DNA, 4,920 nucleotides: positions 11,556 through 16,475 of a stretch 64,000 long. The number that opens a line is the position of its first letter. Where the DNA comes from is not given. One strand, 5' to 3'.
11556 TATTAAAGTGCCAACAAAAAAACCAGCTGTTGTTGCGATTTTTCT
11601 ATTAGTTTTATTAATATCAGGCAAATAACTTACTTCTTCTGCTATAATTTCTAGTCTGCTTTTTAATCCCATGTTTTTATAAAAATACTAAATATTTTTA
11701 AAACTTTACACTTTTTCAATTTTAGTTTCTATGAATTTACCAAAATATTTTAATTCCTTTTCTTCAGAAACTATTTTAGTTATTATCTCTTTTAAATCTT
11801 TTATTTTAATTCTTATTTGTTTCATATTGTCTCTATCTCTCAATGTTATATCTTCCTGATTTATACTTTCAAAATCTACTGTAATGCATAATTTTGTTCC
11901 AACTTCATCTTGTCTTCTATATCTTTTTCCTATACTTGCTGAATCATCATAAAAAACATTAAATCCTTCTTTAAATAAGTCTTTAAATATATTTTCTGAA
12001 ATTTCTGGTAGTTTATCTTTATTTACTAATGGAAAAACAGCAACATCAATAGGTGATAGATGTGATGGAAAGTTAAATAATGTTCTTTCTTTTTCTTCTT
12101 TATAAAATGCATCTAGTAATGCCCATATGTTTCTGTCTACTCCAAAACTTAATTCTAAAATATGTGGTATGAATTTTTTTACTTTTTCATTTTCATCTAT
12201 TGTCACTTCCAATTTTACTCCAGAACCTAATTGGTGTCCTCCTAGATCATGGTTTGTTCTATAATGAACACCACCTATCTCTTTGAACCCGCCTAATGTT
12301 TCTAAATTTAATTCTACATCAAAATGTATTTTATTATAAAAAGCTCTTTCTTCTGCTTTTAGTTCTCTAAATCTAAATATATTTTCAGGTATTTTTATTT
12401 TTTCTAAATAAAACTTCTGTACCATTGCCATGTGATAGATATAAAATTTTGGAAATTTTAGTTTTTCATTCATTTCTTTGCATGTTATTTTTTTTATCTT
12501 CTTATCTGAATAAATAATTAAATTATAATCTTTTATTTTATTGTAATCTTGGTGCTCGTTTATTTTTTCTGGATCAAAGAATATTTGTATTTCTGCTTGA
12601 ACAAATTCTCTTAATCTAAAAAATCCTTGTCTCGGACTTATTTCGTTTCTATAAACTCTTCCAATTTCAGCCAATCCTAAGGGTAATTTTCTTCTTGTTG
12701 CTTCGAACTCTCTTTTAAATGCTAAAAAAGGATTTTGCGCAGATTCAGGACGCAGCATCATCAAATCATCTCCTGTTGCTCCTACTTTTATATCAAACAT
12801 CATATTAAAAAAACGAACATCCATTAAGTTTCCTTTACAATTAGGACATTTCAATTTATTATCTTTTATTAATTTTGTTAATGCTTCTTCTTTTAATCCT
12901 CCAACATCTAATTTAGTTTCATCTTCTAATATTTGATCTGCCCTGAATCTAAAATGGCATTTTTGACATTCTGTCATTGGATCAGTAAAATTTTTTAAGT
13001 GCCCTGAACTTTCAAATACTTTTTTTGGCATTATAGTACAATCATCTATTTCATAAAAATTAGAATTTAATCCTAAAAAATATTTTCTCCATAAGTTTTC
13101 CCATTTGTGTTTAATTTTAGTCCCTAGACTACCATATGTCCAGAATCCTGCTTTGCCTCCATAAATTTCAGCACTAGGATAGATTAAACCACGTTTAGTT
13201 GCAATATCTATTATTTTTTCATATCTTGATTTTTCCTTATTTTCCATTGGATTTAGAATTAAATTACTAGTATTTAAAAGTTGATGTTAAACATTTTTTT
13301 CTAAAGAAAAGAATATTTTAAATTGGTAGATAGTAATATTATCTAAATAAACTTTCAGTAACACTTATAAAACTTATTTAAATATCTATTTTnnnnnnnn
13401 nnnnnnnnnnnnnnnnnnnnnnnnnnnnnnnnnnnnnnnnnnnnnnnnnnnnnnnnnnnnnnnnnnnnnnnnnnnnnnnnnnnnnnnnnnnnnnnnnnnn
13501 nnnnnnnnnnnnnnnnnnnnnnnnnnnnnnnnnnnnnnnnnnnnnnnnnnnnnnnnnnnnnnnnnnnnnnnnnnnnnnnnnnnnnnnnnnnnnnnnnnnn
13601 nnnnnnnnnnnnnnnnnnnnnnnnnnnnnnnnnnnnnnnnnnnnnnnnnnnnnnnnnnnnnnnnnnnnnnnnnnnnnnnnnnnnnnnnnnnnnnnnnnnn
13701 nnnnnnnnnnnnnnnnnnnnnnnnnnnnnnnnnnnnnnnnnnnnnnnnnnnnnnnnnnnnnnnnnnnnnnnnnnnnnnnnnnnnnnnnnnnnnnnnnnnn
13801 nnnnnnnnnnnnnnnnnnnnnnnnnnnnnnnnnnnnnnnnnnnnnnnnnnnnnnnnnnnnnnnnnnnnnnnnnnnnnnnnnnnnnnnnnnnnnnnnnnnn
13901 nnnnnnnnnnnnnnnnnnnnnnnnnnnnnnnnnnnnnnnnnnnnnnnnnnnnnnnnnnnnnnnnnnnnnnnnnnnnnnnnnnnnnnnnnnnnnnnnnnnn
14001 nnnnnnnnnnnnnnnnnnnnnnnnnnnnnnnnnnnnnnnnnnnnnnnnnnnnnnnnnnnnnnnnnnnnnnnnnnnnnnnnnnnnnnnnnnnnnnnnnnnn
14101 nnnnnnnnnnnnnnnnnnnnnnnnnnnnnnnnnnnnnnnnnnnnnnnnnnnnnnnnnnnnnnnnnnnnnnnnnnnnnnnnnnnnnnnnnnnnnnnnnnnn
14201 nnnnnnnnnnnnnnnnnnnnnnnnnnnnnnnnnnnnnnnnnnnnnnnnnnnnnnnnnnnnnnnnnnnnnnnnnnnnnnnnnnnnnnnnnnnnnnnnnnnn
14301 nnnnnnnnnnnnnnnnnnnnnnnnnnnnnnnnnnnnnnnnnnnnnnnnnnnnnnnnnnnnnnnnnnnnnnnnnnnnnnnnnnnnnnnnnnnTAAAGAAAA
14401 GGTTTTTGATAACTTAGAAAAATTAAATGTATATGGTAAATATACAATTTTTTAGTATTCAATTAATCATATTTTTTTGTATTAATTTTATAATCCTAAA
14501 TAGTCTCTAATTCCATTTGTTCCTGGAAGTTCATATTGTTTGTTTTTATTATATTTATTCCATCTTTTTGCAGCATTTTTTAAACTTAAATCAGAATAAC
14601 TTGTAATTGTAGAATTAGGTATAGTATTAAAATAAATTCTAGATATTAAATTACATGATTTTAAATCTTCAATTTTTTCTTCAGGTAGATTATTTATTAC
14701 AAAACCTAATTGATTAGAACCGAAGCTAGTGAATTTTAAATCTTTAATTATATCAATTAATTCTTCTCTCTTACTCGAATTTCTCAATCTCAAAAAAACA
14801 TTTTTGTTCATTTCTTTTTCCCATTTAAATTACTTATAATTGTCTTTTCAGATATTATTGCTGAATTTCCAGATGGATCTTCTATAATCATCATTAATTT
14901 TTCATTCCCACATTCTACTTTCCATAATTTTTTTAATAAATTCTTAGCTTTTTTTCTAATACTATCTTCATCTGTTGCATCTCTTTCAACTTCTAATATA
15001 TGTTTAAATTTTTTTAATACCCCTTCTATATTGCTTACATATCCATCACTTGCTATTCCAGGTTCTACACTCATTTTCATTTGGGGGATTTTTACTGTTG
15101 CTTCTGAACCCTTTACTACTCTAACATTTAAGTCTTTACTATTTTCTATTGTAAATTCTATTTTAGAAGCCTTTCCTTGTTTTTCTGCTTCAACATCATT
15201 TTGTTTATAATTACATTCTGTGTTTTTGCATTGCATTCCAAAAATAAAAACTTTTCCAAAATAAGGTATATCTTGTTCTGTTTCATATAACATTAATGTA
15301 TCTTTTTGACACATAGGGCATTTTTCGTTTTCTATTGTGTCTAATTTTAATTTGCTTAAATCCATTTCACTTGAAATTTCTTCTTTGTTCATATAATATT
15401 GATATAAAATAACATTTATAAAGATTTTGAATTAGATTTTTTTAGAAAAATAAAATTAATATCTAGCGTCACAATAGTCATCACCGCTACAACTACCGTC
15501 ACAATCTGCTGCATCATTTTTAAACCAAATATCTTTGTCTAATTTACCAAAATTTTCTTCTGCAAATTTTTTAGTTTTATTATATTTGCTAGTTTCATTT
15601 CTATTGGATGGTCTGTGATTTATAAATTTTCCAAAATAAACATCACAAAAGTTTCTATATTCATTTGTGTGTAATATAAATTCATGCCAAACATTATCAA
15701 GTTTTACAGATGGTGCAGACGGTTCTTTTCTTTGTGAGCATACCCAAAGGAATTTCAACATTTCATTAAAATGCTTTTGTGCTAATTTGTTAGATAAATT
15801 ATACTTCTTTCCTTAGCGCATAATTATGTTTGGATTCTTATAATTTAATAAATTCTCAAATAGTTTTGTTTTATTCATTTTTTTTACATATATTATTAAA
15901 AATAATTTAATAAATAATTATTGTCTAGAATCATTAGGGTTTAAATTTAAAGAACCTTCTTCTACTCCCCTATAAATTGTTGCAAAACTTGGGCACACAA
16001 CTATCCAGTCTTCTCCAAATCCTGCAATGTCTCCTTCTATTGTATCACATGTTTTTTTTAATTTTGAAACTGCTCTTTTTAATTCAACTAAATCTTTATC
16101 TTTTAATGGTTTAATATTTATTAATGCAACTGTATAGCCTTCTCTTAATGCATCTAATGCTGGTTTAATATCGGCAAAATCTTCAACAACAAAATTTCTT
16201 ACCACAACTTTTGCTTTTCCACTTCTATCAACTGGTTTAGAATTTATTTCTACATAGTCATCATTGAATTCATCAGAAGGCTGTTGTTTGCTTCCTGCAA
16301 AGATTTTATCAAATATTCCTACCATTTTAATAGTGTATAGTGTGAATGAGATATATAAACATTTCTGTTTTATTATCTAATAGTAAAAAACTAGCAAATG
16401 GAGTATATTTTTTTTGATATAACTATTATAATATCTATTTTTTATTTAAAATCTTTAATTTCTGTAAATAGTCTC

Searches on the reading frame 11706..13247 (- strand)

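Call 69: search_protein_families(library=pfam, proteins=[window:11706-13247:-], max_evalue=0.0001)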
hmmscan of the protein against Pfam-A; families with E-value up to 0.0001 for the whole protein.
window:11706-13247:- (513 aa): 2 families
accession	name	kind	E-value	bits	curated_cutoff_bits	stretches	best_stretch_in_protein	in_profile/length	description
PF03129.25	HGTP_anticodon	-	5.5e-19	68.6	21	1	401-491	1-93/94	Anticodon binding domain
PF00587.30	tRNA-synt_2b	-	2.4e-15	57.5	29.3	1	160-379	8-177/179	tRNA synthetase class II core domain (G, H, P, S and T)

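Call 72: search_protein_families(library=ncbifam, proteins=[window:11706-13247:-], max_evalue=0.00001)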
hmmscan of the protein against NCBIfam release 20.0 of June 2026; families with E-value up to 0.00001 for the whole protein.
window:11706-13247:- (513 aa): 10 families
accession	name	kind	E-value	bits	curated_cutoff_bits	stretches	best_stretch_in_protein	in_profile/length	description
NF003211.1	PRK04173.1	equivalog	1e-149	499.3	312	1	9-489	1-454/454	glycine--tRNA ligase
TIGR00389.1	glyS_dimeric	equivalog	5.1e-144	480.9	243.3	2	8-356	2-351/565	glycine--tRNA ligase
NF011484.0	PRK14894.1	equivalog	4.6e-74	249.5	1050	2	9-232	6-208/539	glycine--tRNA ligase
NF006625.0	PRK09194.1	equivalog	9.1e-18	64.4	558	1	369-489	441-558/559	proline--tRNA ligase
TIGR00418.1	thrS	equivalog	1.4e-16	60.5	383.65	1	146-491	243-563/565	threonine--tRNA ligase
NF008979.1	PRK12325.1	exception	1.8e-16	60.1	550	1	362-488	311-435/437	proline--tRNA ligase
NF003068.0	PRK03991.1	equivalog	1.5e-15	56.6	484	1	159-493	279-592/613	threonine--tRNA ligase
TIGR00409.1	proS_fam_II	equivalog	2.7e-13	49.7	306.7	1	378-491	452-567/568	proline--tRNA ligase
TIGR00408.1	proS_fam_I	equivalog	1.6e-10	40.5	437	1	346-497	235-385/475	proline--tRNA ligase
TIGR00442.1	hisS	equivalog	3.6e-07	29.5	286.75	0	150-223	62-128/406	histidine--tRNA ligase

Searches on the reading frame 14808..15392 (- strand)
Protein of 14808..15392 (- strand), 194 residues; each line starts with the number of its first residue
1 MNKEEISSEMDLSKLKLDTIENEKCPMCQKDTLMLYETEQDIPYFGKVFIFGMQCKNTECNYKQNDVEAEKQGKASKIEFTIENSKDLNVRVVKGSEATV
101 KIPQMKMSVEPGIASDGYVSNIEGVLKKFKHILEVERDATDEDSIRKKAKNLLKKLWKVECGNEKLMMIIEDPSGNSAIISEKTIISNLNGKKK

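Call 37: search_protein_families(library=pfam, proteins=[window:14808-15392:-], max_evalue=0.001)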
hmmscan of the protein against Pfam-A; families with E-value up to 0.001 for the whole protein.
window:14808-15392:- (194 aa): 2 families
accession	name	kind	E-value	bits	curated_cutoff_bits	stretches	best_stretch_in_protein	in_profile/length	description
PF22794.1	jr-ZPR1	-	4.4e-19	69.1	27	1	86-181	1-98/125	ZPR1 jelly-roll domain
PF03367.19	Zn_ribbon_ZPR1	-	3.1e-06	26.9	23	1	23-69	7-50/56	ZPR1 zinc-finger domain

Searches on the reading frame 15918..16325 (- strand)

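Call 37: search_protein_families(library=pfam, proteins=[window:15918-16325:-], max_evalue=0.001)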
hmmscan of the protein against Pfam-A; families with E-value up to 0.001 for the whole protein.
window:15918-16325:- (135 aa): 1 family
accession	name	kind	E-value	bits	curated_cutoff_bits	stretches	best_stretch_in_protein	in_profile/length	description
PF04472.17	SepF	-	2.9e-08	34.2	27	1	45-115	4-70/72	Cell division protein SepF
